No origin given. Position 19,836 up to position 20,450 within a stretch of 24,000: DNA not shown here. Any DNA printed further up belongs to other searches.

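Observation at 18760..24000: Thiol-rich metalloid island: ArsR + ACR3 with no visible ArsC/ArsA/ArsD, built around duplicated unknown cysteine proteins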

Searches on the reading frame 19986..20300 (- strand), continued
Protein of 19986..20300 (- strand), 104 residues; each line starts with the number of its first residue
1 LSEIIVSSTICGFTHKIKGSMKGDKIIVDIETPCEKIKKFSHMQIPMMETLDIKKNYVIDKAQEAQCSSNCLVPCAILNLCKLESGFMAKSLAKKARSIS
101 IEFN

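Call 43: find_encoding_contigs(protein=P0093, flank=6000, max_places=2)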
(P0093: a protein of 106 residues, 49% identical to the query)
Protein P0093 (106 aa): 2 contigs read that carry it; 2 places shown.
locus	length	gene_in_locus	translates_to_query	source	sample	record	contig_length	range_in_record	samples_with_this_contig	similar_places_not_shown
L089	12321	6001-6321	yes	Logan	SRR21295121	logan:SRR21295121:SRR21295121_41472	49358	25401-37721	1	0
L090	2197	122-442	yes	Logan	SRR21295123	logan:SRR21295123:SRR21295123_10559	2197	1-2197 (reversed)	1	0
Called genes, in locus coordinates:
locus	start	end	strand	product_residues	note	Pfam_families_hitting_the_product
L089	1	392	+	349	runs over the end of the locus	PF01916:DS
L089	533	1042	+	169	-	PF09824:ArsR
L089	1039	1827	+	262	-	PF01047:MarR (weak), PF08279:HTH_11 (faint), PF12802:MarR_2, PF13412:HTH_24, PF13545:HTH_Crp_2 (weak), PF25211:DUF7839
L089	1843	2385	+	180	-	PF00149:Metallophos (faint), PF12850:Metallophos_2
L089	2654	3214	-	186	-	-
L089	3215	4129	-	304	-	-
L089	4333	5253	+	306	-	PF01791:DeoC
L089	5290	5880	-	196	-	-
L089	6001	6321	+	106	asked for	PF22263:DUF6951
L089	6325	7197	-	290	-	-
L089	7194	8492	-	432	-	-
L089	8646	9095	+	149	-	PF12724:Flavodoxin_5, PF00258:Flavodoxin_1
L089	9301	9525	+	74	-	PF00125:Histone, PF00808:CBFD_NFYB_HMF, PF15511:CENP-T_C (weak)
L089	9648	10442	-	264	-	PF00004:AAA, PF13177:DNA_pol3_delta2, PF21960:RCF1-5-like_lid (weak), PF25361:AAA_lid_RFC1, PF08542:Rep_fac_C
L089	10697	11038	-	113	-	PF09685:MamF_MmsF (weak)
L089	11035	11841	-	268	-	PF04060:FeS, PF12838:Fer4_7 (weak), PF13187:Fer4_9 (weak), PF14697:Fer4_21 (weak), PF12838:Fer4_7, PF13187:Fer4_9, PF14697:Fer4_21 (weak), PF00037:Fer4 (weak), +5 more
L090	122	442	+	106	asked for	PF22263:DUF6951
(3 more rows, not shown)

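Call 44: find_encoding_contigs(protein=P0365, flank=6000, max_places=2)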
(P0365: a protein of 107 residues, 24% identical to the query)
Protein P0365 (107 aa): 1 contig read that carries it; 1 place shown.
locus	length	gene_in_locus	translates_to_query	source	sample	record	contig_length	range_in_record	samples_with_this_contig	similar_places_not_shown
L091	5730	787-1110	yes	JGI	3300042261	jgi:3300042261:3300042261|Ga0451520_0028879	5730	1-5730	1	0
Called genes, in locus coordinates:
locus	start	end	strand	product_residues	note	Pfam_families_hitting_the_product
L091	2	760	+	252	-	?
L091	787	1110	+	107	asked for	PF22263:DUF6951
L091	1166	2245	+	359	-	PF00850:Hist_deacetyl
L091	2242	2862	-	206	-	PF19810:HFX_2341_N, PF22662:Csa3_N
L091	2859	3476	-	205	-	PF09651:Cas_APE2256 (weak), PF01047:MarR (weak), PF01726:LexA_DNA_bind (faint), PF12802:MarR_2 (weak), PF12840:HTH_20 (weak), PF13412:HTH_24, PF09339:HTH_IclR (weak)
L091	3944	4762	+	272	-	PF00571:CBS, PF02195:ParB_N (weak)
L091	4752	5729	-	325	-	?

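Call 45: find_encoding_contigs(protein=P0367, flank=6000, max_places=2)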
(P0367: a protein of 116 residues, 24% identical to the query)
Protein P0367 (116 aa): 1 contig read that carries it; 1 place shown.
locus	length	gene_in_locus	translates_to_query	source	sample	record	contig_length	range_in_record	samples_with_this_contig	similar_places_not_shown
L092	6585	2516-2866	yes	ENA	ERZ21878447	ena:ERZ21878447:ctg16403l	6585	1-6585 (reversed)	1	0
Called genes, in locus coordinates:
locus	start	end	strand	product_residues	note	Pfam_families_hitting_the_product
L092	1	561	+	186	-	?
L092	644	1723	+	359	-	PF01032:FecCD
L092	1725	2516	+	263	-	PF02463:SMC_N (weak), PF00005:ABC_tran, PF13304:AAA_21 (weak)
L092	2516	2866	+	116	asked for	PF22263:DUF6951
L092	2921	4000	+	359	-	PF00850:Hist_deacetyl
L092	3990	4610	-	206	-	PF19810:HFX_2341_N, PF22662:Csa3_N (weak)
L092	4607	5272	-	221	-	PF09651:Cas_APE2256 (weak), PF08279:HTH_11 (faint), PF01047:MarR, PF12802:MarR_2, PF13412:HTH_24 (weak), PF09339:HTH_IclR (weak)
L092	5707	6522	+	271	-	PF00571:CBS, PF02195:ParB_N (weak)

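Call 46: find_encoding_contigs(protein=P0370, flank=6000, max_places=2)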
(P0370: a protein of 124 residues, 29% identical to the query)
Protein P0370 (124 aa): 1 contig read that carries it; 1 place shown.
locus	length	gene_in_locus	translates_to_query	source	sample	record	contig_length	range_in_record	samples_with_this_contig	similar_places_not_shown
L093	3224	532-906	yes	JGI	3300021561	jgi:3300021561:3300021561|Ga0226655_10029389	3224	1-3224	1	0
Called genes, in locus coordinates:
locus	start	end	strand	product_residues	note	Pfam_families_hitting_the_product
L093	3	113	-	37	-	?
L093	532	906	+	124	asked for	PF22263:DUF6951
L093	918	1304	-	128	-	PF01842:ACT (weak), PF19571:ACT_8, PF22629:ACT_AHAS_ss (faint)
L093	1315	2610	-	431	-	PF00501:AMP-binding, PF14535:AMP-binding_C_2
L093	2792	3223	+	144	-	?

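Call 50: search_protein_families(library=pfam, max_evalue=0.0001, proteins=[L064:7803-8855:+, L064:10362-11459:+])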
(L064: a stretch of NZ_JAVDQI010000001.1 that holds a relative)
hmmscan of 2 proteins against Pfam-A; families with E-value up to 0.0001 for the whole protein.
L064:7803-8855:+ (350 aa): 1 family
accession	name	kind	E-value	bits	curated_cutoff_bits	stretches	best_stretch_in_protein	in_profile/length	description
PF01208.23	URO-D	-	4.8e-90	302.5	23.9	1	9-339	3-346/346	Uroporphyrinogen decarboxylase (URO-D)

L064:10362-11459:+ (365 aa): 1 family
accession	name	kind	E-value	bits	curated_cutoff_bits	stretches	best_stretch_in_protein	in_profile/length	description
PF01208.23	URO-D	-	3.3e-66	224.1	23.9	1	6-362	1-344/346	Uroporphyrinogen decarboxylase (URO-D)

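Call 58: list_cluster_members(proteins=[P0040, P0160, P0010, P0058])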
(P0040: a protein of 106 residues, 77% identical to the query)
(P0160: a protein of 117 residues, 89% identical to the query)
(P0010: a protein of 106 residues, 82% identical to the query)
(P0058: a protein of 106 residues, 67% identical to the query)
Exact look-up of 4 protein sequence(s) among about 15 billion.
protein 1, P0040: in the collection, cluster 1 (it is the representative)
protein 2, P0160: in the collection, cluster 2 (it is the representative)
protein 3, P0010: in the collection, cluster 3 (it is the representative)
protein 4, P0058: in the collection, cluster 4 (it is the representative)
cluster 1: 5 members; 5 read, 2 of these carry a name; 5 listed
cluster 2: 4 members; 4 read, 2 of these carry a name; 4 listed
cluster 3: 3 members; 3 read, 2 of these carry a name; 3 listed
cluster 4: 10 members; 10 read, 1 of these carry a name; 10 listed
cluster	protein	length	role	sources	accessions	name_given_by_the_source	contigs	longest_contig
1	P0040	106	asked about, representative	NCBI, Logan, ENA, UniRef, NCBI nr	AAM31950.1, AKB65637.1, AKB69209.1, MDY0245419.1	MAG: hypothetical protein AAGU10_11945 [Methanosarcina mazei] | Uncharacterized protein n=3 Tax=Methanosarcina mazei TaxID=2209 RepID=A0A0E3RL97_METMZ | hypothetical protein [Methanosarcina mazei]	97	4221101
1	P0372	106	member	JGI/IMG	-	hypothetical protein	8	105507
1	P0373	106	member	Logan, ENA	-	-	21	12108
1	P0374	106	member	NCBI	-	-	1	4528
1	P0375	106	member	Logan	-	-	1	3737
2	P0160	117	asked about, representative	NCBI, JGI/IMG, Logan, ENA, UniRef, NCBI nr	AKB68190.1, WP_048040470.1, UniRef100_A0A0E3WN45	carboxymuconolactone decarboxylase family protein [Methanosarcina mazei] | AhpD family alkylhydroperoxidase | Carboxymuconolactone decarboxylase n=1 Tax=Methanosarcina mazei LYC TaxID=1434114 ...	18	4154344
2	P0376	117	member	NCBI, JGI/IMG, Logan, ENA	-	AhpD family alkylhydroperoxidase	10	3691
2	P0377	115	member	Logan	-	-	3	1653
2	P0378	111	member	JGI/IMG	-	-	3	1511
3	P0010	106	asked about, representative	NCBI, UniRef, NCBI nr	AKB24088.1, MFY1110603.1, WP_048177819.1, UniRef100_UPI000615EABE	hypothetical protein MSMTP_0619 [Methanosarcina sp. MTP4] | DUF6951 family protein n=1 Tax=Methanosarcina sp. MTP4 TaxID=1434100 RepID=UPI000615EABE | hypothetical protein [Methanosarcina sp. MTP4]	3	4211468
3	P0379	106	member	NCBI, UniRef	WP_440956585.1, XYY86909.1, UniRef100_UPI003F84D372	DUF6951 family protein [Methanosarcina sp. Mfa9] | DUF6951 family protein n=1 Tax=Methanosarcina sp. Mfa9 TaxID=3439063 RepID=UPI003F84D372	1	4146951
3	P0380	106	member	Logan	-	-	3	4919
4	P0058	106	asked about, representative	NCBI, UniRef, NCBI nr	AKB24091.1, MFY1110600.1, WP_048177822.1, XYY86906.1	hypothetical protein MSMTP_0622 [Methanosarcina sp. MTP4] | DUF6951 family protein n=1 Tax=unclassified Methanosarcina TaxID=2644672 ... | hypothetical protein [Methanosarcina sp. MTP4]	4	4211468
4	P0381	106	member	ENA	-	-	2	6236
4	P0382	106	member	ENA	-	-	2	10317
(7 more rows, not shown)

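Call 73: search_solved_structures(query=A2, max_evalue=10)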
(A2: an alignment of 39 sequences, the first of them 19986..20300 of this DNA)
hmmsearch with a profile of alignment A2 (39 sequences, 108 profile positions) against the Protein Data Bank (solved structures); distinct sequences matched with E-value up to 10: 3.
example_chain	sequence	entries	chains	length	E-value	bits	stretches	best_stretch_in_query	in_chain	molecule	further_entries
5ngm_A1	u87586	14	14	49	0.12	15.4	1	1-42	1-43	50S ribosomal protein L33 | 50S ribosomal protein L33 1 | Large ribosomal subunit protein bL33A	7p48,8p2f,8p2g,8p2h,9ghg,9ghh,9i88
5tcu_LS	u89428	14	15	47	0.3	14.1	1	4-42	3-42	50S ribosomal protein L33 1 | 50S ribosomal protein L33 | Large ribosomal subunit protein bL33B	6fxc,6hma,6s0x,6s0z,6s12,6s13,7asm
7nhn_6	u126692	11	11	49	0.92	12.6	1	1-41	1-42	50S ribosomal protein L33 1 | Large ribosomal subunit protein bL33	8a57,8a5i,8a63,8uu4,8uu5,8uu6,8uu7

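Call 80: find_related_loci(query=A4, collection=metagenome_contigs, flank=6000)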
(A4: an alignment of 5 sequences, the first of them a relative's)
Query A4 (109 aa) in metagenome_contigs; peptide patterns used: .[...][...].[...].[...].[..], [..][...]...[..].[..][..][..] (x = any residue, [..] = any of these).
154 stretches matched a pattern; 65 encode a relative of the query (tblastn E <= 1e-3); 65 distinct loci.
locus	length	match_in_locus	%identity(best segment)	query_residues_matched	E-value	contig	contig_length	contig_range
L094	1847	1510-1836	90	1-109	2e-66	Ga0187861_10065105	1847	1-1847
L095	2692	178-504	90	1-109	3e-64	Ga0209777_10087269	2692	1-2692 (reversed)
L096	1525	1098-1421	83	1-109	3e-61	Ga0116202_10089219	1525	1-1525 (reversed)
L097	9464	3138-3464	73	1-109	1e-54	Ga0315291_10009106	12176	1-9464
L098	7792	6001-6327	73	1-109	3e-54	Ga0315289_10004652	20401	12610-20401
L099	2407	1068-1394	70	1-109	1e-50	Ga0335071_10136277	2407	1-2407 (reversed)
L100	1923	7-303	76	11-109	3e-51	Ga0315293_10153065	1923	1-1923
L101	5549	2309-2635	69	1-109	4e-49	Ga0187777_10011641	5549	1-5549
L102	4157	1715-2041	67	1-109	8e-49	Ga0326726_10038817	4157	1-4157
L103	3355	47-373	67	1-109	1e-48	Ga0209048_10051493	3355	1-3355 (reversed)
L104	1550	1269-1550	81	1-94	1e-49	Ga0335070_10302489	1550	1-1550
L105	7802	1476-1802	66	1-109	2e-48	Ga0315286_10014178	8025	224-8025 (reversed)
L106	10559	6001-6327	66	1-109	2e-48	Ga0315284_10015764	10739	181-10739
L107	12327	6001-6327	67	1-109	4e-47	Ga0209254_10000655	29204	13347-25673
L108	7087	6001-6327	66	1-109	6e-46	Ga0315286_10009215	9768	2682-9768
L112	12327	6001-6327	60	1-109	4e-44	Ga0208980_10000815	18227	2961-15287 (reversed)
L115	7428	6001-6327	59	1-109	2e-43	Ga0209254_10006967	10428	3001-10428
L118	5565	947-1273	57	1-109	4e-40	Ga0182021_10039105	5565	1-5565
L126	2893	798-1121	50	1-109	2e-32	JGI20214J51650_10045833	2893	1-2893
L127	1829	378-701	48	1-109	8e-33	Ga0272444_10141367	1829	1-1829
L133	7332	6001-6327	48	1-109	4e-29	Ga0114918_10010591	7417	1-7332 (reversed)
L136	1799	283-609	47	1-109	1e-27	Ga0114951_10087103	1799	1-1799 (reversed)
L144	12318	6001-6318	38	3-107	3e-20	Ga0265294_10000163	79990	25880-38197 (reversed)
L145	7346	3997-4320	36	3-109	4e-20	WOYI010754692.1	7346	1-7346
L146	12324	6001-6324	36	3-109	3e-19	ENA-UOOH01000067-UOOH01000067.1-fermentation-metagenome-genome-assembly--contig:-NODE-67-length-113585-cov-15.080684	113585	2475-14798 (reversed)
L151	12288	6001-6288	34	3-97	1e-16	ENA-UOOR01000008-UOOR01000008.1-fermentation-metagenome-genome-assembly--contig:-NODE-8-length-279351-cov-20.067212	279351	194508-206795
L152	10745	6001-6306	32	5-109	1e-15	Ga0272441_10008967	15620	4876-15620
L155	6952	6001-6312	35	1-107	1e-14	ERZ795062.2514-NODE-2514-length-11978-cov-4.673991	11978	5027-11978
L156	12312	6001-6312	35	1-107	1e-14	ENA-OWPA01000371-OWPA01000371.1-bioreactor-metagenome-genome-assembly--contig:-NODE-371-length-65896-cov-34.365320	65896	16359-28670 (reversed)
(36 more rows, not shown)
